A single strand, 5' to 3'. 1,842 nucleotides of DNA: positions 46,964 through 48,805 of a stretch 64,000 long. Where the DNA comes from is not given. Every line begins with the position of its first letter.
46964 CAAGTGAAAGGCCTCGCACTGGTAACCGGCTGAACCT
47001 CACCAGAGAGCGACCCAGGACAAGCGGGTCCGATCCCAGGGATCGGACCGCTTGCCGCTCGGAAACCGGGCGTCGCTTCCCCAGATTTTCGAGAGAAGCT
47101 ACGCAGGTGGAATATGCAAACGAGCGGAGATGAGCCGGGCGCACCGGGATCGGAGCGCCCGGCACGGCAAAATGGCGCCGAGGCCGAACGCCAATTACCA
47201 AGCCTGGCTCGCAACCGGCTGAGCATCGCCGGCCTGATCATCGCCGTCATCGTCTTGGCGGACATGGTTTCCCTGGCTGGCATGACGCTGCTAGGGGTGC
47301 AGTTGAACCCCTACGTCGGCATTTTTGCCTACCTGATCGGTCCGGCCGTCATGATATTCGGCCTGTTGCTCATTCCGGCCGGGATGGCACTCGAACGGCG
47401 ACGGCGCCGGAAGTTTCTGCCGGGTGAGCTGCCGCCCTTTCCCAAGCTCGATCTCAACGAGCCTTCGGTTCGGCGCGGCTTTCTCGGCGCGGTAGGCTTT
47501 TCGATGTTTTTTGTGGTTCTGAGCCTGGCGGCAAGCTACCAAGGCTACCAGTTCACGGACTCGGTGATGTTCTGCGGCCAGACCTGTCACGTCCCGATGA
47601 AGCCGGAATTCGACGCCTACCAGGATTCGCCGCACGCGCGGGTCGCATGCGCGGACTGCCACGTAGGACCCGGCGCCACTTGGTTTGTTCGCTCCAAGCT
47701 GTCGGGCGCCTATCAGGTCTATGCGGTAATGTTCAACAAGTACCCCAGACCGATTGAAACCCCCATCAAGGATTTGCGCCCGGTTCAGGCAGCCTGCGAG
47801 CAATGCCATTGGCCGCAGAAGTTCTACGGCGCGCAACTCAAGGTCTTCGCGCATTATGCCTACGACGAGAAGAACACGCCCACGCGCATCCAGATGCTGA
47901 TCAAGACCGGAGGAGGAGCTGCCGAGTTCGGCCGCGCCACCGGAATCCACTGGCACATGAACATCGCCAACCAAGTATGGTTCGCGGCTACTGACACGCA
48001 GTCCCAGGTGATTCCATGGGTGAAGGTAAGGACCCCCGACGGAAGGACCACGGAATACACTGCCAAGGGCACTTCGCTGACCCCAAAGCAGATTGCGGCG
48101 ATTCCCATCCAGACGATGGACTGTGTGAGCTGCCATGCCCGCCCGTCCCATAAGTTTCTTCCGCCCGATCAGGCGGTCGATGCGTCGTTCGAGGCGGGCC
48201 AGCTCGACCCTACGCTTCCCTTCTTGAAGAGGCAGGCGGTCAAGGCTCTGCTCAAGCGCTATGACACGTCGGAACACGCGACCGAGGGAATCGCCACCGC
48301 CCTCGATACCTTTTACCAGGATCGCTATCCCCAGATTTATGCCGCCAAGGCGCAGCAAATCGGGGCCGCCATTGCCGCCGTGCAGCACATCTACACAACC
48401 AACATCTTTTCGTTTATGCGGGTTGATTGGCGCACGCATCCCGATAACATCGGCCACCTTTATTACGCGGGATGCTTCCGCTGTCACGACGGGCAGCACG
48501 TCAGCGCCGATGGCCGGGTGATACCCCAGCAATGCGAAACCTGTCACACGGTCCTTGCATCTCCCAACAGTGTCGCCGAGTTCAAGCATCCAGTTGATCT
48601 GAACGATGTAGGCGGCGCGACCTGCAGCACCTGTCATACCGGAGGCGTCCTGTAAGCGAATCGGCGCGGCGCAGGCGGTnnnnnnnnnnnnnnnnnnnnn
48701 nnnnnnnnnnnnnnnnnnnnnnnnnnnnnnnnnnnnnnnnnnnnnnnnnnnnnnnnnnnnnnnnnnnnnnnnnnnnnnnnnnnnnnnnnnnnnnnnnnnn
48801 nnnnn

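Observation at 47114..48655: ImcH-like membrane heptaheme cytochrome (NapC/NirT-related) in the cluster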

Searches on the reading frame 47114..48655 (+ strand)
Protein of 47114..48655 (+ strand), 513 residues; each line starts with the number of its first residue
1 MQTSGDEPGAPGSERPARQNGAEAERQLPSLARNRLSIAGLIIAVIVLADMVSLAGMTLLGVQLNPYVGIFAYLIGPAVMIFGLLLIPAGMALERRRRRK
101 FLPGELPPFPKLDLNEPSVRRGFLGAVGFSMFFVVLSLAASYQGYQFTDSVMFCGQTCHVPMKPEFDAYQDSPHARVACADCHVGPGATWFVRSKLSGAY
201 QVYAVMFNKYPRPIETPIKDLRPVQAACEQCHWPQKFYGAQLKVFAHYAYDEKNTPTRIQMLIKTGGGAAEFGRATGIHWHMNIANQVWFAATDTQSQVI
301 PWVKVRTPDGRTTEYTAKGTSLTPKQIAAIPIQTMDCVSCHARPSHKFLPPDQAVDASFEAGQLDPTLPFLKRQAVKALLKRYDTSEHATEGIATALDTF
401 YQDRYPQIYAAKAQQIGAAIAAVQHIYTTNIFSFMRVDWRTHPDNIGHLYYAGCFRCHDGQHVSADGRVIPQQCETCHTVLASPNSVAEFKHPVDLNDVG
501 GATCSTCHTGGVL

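Call 4: search_protein_families(library=pfam, proteins=[window:47114-48655:+], max_evalue=1)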
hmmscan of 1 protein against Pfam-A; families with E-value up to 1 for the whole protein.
window:47114-48655:+ (513 aa): 8 families
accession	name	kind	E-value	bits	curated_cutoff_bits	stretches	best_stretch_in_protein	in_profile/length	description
PF03264.19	Cytochrom_NNT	-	3.5e-10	40.3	24.1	1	126-210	11-99/174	NapC/NirT cytochrome c family, N-terminal region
PF14537.11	Cytochrom_c3_2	-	6.3e-08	33.4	25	1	453-509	8-65/79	Cytochrome c3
PF14522.11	Cytochrome_C7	-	2.8e-07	30.7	24.8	1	450-479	43-67/67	Cytochrome c7 and related cytochrome c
PF02085.21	Cytochrom_CIII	-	0.00014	22.5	22.9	1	452-509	31-83/101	Class III cytochrome C family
PF22113.1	Mtrc-MtrF_II-IV_dom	-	0.0047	16.9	30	0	172-235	77-130/176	Outer membrane cytochrome MtrC/MtrF-like, domains II/IV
PF13442.11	Cytochrome_CBB3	-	0.01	16.6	27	0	225-269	11-47/68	Cytochrome C oxidase, cbb3-type, subunit III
PF09699.15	Paired_CXXCH_1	-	0.013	15.6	20.6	1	472-509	7-37/41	Doubled CXXCH motif (Paired_CXXCH_1)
PF11630.13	Anti-LPS-SCYG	-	0.14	12.7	25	1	135-180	10-55/100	Anti-lipopolysaccharide factor/Scygonadin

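Call 5: search_protein_families(library=ncbifam, proteins=[window:47114-48655:+], max_evalue=1)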
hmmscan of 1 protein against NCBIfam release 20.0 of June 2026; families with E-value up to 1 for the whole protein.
window:47114-48655:+ (513 aa): 9 families
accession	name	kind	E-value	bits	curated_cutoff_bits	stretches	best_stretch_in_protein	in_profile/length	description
TIGR03153.1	cytochr_NrfH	equivalog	8.9e-15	55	134.2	1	130-232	7-109/138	cytochrome c nitrite reductase small subunit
NF047727.1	4hemeCytCCctA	equivalog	1.3e-05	25.3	180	1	448-508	34-87/109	tetraheme c-type cytochrome CctA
NF011606.0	PRK15032.1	equivalog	1.8e-05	24.1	455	1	114-217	8-112/390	pentaheme c-type cytochrome TorC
TIGR03507.1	decahem_SO1788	subfamily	0.00068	18.2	209.3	1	141-243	233-313/672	OmcA/MtrC family decaheme c-type cytochrome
TIGR02162.1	torC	equivalog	0.00081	18.8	478.2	1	115-211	8-109/387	pentaheme c-type cytochrome TorC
TIGR02161.1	napC_nirT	subfamily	0.014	15.2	310.6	1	134-208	28-107/185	periplasmic nitrate (or nitrite) reductase c-type cytochrome, NapC/NirT family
TIGR03508.1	decahem_SO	subfamily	0.017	14.6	192.2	1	453-509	99-151/258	DmsE family decaheme c-type cytochrome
NF011621.0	PRK15047.1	equivalog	0.08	12.2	493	0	143-257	115-218/281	N-hydroxyarylamine O-acetyltransferase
TIGR01904.2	GSu_C4xC__C2xCH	domain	0.45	10.3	27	0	333-346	48-61/73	CxxxxCH/CxxCH domain c-type cytochrome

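Call 9: find_homologous_proteins(query=window:47114-48655:+, max_evalue=0.00001)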
Query window:47114-48655:+ (513 aa): 7627 proteins with E <= 0.00001 among 8000 candidates; the best 120 are listed.
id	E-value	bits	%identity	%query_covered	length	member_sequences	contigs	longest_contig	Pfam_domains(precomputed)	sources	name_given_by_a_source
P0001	0.0e+0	1073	88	100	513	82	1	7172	PF14537.12,PF03264.20,PF14522.12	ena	-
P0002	0.0e+0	1056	87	100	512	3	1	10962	PF14537.12,PF03264.20,PF14522.12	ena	-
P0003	0.0e+0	1043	84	100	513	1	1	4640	PF14537.12,PF03264.20,PF14522.12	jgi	jgi:hypothetical protein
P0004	0.0e+0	1041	85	100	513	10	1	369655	PF14537.12,PF03264.20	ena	-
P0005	0.0e+0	1032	84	100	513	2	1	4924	PF14537.12,PF03264.20,PF14522.12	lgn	-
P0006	0.0e+0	1029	85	100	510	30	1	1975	PF14537.12,PF03264.20,PF14522.12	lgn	-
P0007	2.2e-296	1002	86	95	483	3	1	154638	PF14537.12,PF03264.20,PF14522.12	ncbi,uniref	ncbi:NapC/NirT family cytochrome c [Candidatus Binatus sp.]|uniref:NapC/NirT family cytochrome c n=1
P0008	1.2e-255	867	89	82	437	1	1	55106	PF03264.20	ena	-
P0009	1.8e-246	837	86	80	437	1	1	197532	PF03264.20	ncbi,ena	-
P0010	6.2e-233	792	67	95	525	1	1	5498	PF14537.12,PF03264.20,PF14522.12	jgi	jgi:NapC/NirT cytochrome c family, N-terminal region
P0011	1.0e-231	788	65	98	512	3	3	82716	PF14537.12,PF03264.20,PF14522.12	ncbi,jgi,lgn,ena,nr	ncbi:MAG TPA: NapC/NirT family cytochrome c [Candidatus Binataceae bacterium]|nr:NapC/NirT family cy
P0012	6.4e-226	769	64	98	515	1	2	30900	PF14537.12,PF03264.20,PF14522.12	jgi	jgi:NapC/NirT cytochrome c family, N-terminal region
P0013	2.2e-225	767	63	99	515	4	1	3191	PF14537.12,PF03264.20,PF14522.12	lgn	-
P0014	7.0e-225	766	65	95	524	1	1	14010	PF14537.12,PF03264.20,PF14522.12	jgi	jgi:NapC/NirT cytochrome c family, N-terminal region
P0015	5.7e-216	736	60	100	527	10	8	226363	PF14537.12,PF03264.20,PF14522.12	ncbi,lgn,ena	-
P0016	1.9e-215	735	60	98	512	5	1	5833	PF14537.12,PF03264.20,PF14522.12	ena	-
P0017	9.9e-214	729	60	99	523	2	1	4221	PF03264.20,PF14522.12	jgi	jgi:nitrate/TMAO reductase-like tetraheme cytochrome c subunit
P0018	1.4e-213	728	60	98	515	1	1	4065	PF14537.12,PF03264.20,PF14522.12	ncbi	-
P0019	7.2e-213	726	60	98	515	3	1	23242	PF03264.20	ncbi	-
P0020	1.1e-211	722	59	99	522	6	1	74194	PF14537.12,PF03264.20,PF14522.12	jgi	jgi:nitrate/TMAO reductase-like tetraheme cytochrome c subunit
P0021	1.3e-210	719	60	99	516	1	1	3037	PF03264.20,PF14522.12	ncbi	-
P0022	2.2e-210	718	60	98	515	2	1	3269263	PF03264.20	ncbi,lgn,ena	-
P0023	2.6e-209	714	58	98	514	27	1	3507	PF14537.12,PF03264.20,PF14522.12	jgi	jgi:hypothetical protein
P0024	3.4e-209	714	60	94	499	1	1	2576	PF14537.12,PF03264.20,PF14522.12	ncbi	-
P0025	7.8e-209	713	61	95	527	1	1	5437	PF14537.12,PF03264.20,PF14522.12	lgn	-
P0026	1.6e-208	712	59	98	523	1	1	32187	PF03264.20,PF14522.12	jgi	jgi:nitrate/TMAO reductase-like tetraheme cytochrome c subunit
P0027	2.9e-208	711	61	95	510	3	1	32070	PF14537.12,PF03264.20,PF14522.12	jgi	jgi:hypothetical protein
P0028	2.7e-207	708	59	97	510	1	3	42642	PF14537.12,PF03264.20,PF14522.12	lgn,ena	-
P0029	4.0e-207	707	60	97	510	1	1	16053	PF14537.12,PF03264.20,PF14522.12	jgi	jgi:NapC/NirT cytochrome c family, N-terminal region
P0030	7.3e-207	706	58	98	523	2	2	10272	PF14537.12,PF03264.20,PF14522.12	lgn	-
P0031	1.1e-206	706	59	95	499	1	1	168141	PF14537.12,PF03264.20,PF14522.12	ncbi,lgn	-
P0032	1.5e-206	705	58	98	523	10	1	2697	PF14537.12,PF03264.20,PF14522.12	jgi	-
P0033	1.7e-206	705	59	99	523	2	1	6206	PF14537.12,PF03264.20,PF14522.12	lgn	-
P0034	2.4e-206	705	58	99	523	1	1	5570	PF03264.20,PF14522.12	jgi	jgi:nitrate/TMAO reductase-like tetraheme cytochrome c subunit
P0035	3.1e-206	704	58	99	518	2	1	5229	PF03264.20,PF14522.12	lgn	-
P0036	1.7e-205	702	59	97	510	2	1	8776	PF14537.12,PF03264.20,PF14522.12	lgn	-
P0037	8.2e-205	700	58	98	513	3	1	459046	PF14537.12,PF03264.20,PF14522.12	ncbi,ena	-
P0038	8.5e-205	699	58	98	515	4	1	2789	PF14537.12,PF03264.20,PF14522.12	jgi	-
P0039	9.9e-205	699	58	95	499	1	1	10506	PF14537.12,PF03264.20,PF14522.12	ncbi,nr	ncbi:MAG: NapC/NirT family cytochrome c [candidate division NC10 bacterium]|nr:NapC/NirT family cyto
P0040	3.7e-204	697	57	99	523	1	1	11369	PF14537.12,PF03264.20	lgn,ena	-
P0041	6.9e-204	696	58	99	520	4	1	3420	PF03264.20,PF14522.12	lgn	-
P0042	8.6e-204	696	58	95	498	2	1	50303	PF14537.12,PF03264.20,PF14522.12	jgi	-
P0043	1.9e-203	695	58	94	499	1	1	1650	PF14537.12,PF03264.20,PF14522.12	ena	-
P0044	2.7e-203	695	60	94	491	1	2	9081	PF14537.12,PF03264.20,PF14522.12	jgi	jgi:nitrate/TMAO reductase-like tetraheme cytochrome c subunit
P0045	8.7e-202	690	57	97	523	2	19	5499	PF03264.20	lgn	-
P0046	1.0e-201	689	60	94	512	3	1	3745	PF14537.12,PF03264.20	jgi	-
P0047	1.2e-201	689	57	94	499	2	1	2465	PF14537.12,PF03264.20,PF14522.12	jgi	jgi:nitrate/TMAO reductase-like tetraheme cytochrome c subunit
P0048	2.5e-201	688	57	97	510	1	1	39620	PF14537.12,PF03264.20,PF14522.12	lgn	-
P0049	1.3e-200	686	57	98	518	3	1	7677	PF14537.12,PF03264.20,PF14522.12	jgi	-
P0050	2.0e-200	685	57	95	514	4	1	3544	PF03264.20,PF14522.12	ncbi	-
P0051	2.2e-200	685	59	94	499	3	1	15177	PF03264.20,PF14522.12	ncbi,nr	ncbi:MAG: cytochrome C [Deltaproteobacteria bacterium]|nr:cytochrome C [Deltaproteobacteria bacteriu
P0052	4.9e-200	684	57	97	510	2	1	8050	PF14537.12,PF03264.20,PF14522.12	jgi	jgi:hypothetical protein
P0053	5.5e-200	684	55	100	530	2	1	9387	PF14537.12,PF03264.20,PF14522.12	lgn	-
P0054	1.5e-199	682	59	94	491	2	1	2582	PF14537.12,PF03264.20,PF14522.12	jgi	jgi:hypothetical protein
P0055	2.4e-199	681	57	95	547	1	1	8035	PF03264.20,PF14522.12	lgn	-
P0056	2.7e-199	681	55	99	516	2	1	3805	PF14537.12,PF03264.20,PF14522.12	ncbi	-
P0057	9.7e-199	679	55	95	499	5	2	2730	PF14537.12,PF03264.20,PF14522.12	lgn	-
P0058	1.6e-198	679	59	94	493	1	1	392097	PF14537.12,PF03264.20,PF14522.12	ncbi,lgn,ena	-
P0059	1.8e-198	679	55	98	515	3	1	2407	PF14537.12,PF03264.20,PF14522.12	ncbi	-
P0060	1.9e-198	679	56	99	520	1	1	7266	PF03264.20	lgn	-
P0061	4.5e-198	677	58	96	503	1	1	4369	PF03264.20,PF14522.12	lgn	-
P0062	6.9e-198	677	57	95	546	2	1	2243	PF03264.20,PF14522.12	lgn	-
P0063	5.5e-197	674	58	94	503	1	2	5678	PF14537.12,PF03264.20,PF14522.12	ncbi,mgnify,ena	mgnify:CR=1 FL=1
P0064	8.5e-197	673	57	94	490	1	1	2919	PF14537.12,PF03264.20,PF14522.12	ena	-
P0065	1.2e-196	673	57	96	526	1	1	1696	PF14537.12,PF03264.20,PF14522.12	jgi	jgi:nitrate/TMAO reductase-like tetraheme cytochrome c subunit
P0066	1.5e-196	672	57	96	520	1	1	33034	PF03264.20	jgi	jgi:nitrate/TMAO reductase-like tetraheme cytochrome c subunit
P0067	2.5e-196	672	58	93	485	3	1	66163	PF14537.12,PF03264.20,PF14522.12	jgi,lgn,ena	-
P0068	5.2e-196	670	58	94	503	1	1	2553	PF14537.12,PF03264.20,PF14522.12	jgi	jgi:hypothetical protein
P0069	6.3e-196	670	57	96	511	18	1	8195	PF14537.12,PF03264.20,PF14522.12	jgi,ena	-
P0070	6.5e-196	670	57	94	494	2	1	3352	PF14537.12,PF03264.20,PF14522.12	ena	-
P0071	1.3e-195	669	55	97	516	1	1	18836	PF14537.12,PF03264.20,PF13442.12,PF14522.12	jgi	jgi:hypothetical protein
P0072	1.7e-195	669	54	99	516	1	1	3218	PF14537.12,PF03264.20,PF14522.12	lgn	-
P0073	7.3e-195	667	55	96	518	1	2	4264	PF14537.12,PF03264.20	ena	-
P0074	8.0e-195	667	56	96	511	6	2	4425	PF14537.12,PF03264.20,PF14522.12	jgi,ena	-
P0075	1.1e-194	666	54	96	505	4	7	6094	PF14537.12,PF03264.20,PF14522.12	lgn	-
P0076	1.3e-194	666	57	94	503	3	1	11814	PF14537.12,PF03264.20,PF14522.12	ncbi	-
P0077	2.2e-194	665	56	95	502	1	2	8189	PF14537.12,PF03264.20,PF14522.12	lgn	-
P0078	4.4e-194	664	55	100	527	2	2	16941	PF03264.20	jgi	jgi:NapC/NirT cytochrome c family, N-terminal region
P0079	5.0e-194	664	54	98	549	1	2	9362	PF03264.20,PF14522.12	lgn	-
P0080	5.9e-194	664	56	95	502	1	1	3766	PF14537.12,PF03264.20,PF14522.12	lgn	-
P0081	7.2e-194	663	54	99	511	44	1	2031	PF14537.12,PF03264.20,PF14522.12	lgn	-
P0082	7.8e-194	663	56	95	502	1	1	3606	PF14537.12,PF03264.20,PF14522.12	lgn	-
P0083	2.0e-193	662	54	96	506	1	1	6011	PF14537.12,PF03264.20,PF14522.12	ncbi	-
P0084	2.0e-193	662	56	96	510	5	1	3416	PF14537.12,PF03264.20,PF14522.12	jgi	-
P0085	2.9e-193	661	56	95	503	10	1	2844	PF03264.20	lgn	-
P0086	3.2e-193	661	54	99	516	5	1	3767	PF14537.12,PF03264.20,PF14522.12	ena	-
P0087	4.6e-193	661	55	98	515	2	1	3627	PF14537.12,PF03264.20,PF14522.12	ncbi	-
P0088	6.3e-193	660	56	95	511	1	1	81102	PF14537.12,PF03264.20,PF14522.12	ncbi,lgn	-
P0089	9.0e-193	660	55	94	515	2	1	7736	PF14537.12,PF03264.20,PF14522.12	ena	-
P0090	9.5e-193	660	54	98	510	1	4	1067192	PF14537.12,PF03264.20,PF14522.12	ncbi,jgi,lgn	jgi:hypothetical protein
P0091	1.3e-192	659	55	98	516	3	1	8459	PF14537.12,PF03264.20,PF14522.12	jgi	jgi:nitrate/TMAO reductase-like tetraheme cytochrome c subunit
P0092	1.4e-192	659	56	95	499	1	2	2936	PF14537.12,PF03264.20,PF14522.12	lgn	-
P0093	2.4e-192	658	55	97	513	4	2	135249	PF14537.12,PF03264.20,PF14522.12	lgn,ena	-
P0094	3.3e-192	658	56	94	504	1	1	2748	PF14537.12,PF03264.20,PF14522.12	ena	-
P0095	5.7e-192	657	57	95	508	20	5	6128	PF14537.12,PF03264.20,PF14522.12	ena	-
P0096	6.1e-192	657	57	96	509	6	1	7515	PF14537.12,PF03264.20,PF14522.12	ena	-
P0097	6.8e-192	657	55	94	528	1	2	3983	PF03264.20,PF14522.12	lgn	-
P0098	7.9e-192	657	55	100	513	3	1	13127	PF14537.12,PF03264.20,PF14522.12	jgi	-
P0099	8.7e-192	657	57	94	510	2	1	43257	PF14537.12,PF03264.20,PF14522.12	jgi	jgi:nitrate/TMAO reductase-like tetraheme cytochrome c subunit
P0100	1.2e-191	656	56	94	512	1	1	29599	PF14537.12,PF03264.20,PF14522.12,PF22113.2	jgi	jgi:nitrate/TMAO reductase-like tetraheme cytochrome c subunit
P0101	1.5e-191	656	56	96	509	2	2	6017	PF14537.12,PF03264.20,PF14522.12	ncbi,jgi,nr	ncbi:MAG TPA: NapC/NirT family cytochrome c [Terriglobales bacterium]|nr:NapC/NirT family cytochrome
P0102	1.8e-191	655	54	99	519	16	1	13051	PF03264.20,PF14522.12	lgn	-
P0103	2.0e-191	655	57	95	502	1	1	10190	PF14537.12,PF03264.20,PF14522.12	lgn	-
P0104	2.5e-191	655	56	96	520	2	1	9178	PF14537.12,PF03264.20,PF14522.12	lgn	-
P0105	2.9e-191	655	54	99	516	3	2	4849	PF14537.12,PF03264.20,PF14522.12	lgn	-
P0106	3.5e-191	655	56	94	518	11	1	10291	PF14537.12,PF03264.20,PF14522.12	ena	-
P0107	3.5e-191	655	56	94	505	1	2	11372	PF14537.12,PF03264.20,PF14522.12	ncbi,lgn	ncbi:MAG: cytochrome c3 family protein [Acidobacteriota bacterium]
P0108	4.2e-191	654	56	94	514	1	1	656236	PF14537.12,PF03264.20,PF14522.12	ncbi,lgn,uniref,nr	ncbi:MAG: NapC/NirT family cytochrome c [Candidatus Koribacter versatilis]|uniref:NapC/NirT family c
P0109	4.3e-191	654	56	96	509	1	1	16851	PF14537.12,PF03264.20,PF14522.12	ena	-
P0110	1.1e-190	653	55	96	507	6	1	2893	PF14537.12,PF03264.20,PF14522.12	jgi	jgi:nitrate/TMAO reductase-like tetraheme cytochrome c subunit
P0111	1.5e-190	652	53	98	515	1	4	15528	PF14537.12,PF03264.20,PF02085.22,PF14522.12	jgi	jgi:nitrate/TMAO reductase-like tetraheme cytochrome c subunit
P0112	1.7e-190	652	56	94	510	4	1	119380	PF14537.12,PF03264.20,PF14522.12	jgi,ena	jgi:nitrate/TMAO reductase-like tetraheme cytochrome c subunit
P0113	2.3e-190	652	57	95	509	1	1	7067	PF14537.12,PF03264.20,PF14522.12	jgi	jgi:nitrate/TMAO reductase-like tetraheme cytochrome c subunit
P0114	3.8e-190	651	56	96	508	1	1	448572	PF14537.12,PF03264.20,PF14522.12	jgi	jgi:nitrate/TMAO reductase-like tetraheme cytochrome c subunit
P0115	4.4e-190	651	54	100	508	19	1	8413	PF14537.12,PF03264.20,PF14522.12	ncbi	-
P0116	4.4e-190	651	55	96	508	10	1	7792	PF14537.12,PF03264.20,PF14522.12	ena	-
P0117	5.4e-190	651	56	94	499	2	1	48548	PF14537.12,PF03264.20,PF14522.12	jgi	jgi:hypothetical protein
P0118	6.4e-190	650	55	96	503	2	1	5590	PF14537.12,PF03264.20,PF14522.12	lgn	-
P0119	7.5e-190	650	55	94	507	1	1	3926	PF14537.12,PF03264.20,PF14522.12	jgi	jgi:hypothetical protein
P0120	8.0e-190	650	54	95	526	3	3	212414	PF14537.12,PF03264.20,PF14522.12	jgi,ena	-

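Call 10: search_solved_structures(query=window:47114-48655:+, max_evalue=1, show_alignments=2)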
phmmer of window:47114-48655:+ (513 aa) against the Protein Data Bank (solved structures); distinct sequences matched with E-value up to 1: 3.
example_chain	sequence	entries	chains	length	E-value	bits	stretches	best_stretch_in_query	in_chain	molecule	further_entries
2j7a_C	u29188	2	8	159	1.1e-05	27.6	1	134-241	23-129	CYTOCHROME C QUINOL DEHYDROGENASE NRFH | NAPC/NIRT CYTOCHROME C FAMILY PROTEIN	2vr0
6hr0_A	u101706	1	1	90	0.26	13.2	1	448-510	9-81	Cytochrome C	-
1oah_A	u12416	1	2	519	0.28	13.1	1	156-184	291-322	CYTOCHROME C NITRITE REDUCTASE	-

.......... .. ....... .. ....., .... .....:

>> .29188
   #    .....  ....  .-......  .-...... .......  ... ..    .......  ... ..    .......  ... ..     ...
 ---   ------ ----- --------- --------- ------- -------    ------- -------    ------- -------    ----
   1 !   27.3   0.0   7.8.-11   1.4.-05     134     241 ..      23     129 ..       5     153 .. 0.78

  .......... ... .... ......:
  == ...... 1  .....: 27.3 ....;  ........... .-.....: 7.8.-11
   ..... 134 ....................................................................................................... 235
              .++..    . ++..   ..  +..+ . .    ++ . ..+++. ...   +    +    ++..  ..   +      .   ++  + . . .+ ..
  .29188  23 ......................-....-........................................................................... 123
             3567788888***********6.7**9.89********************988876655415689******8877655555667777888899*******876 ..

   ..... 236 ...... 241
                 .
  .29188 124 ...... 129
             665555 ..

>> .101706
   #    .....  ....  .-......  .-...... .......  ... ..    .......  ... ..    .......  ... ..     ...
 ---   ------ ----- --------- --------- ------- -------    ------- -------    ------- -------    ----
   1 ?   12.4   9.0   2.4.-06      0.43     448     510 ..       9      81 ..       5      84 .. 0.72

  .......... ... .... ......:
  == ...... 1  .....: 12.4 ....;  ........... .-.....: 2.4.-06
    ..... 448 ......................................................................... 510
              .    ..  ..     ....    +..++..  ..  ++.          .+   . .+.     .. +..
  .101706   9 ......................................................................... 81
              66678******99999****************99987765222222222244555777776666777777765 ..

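Call 31: find_encoding_contigs(protein=P0004, flank=10000, max_places=2)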
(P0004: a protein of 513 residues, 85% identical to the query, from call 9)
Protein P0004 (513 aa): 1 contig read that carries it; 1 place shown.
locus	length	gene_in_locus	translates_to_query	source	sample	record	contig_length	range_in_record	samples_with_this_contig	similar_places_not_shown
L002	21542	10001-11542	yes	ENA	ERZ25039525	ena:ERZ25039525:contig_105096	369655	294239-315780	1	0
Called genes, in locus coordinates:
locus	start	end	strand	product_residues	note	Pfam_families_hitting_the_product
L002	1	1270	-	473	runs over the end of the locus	PF13701:DDE_Tnp_1_4, PF01609:DDE_Tnp_1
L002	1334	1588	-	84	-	-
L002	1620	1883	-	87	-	-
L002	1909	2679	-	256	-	-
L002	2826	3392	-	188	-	-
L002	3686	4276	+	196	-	PF00378:ECH_1, PF16113:ECH_2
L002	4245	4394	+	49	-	-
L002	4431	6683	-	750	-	PF11854:MtrB_PioB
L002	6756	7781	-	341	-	PF14522:Cytochrome_C7 (faint), PF22113:Mtrc-MtrF_II-IV_dom (faint), PF22678:Cytochrom_c_NrfB-like (weak), PF14537:Cytochrom_c3_2 (weak), PF09699:Paired_CXXCH_1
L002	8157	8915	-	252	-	PF08974:DUF1877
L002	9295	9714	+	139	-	PF13442:Cytochrome_CBB3, PF00034:Cytochrom_C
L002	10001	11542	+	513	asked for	PF03264:Cytochrom_NNT (weak), PF14537:Cytochrom_c3_2 (faint)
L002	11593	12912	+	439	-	PF02085:Cytochrom_CIII (faint), PF22113:Mtrc-MtrF_II-IV_dom (faint), PF14522:Cytochrome_C7 (faint), PF14537:Cytochrom_c3_2 (faint), PF09699:Paired_CXXCH_1 (faint)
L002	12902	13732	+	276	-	PF01292:Ni_hydr_CYTB (weak)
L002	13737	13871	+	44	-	-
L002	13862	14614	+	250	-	PF01145:Band_7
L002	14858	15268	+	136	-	PF13442:Cytochrome_CBB3, PF00034:Cytochrom_C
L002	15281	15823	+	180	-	PF00355:Rieske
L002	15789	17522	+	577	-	PF00033:Cytochrome_B, PF13631:Cytochrom_B_N_2, PF13442:Cytochrome_CBB3 (faint), PF00032:Cytochrom_B_C, PF00034:Cytochrom_C (weak)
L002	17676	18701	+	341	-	PF16884:ADH_N_2, PF00107:ADH_zinc_N, PF13602:ADH_zinc_N_2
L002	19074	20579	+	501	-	PF00665:rve, PF27155:Y4rL_C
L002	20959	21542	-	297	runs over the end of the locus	PF05721:PhyH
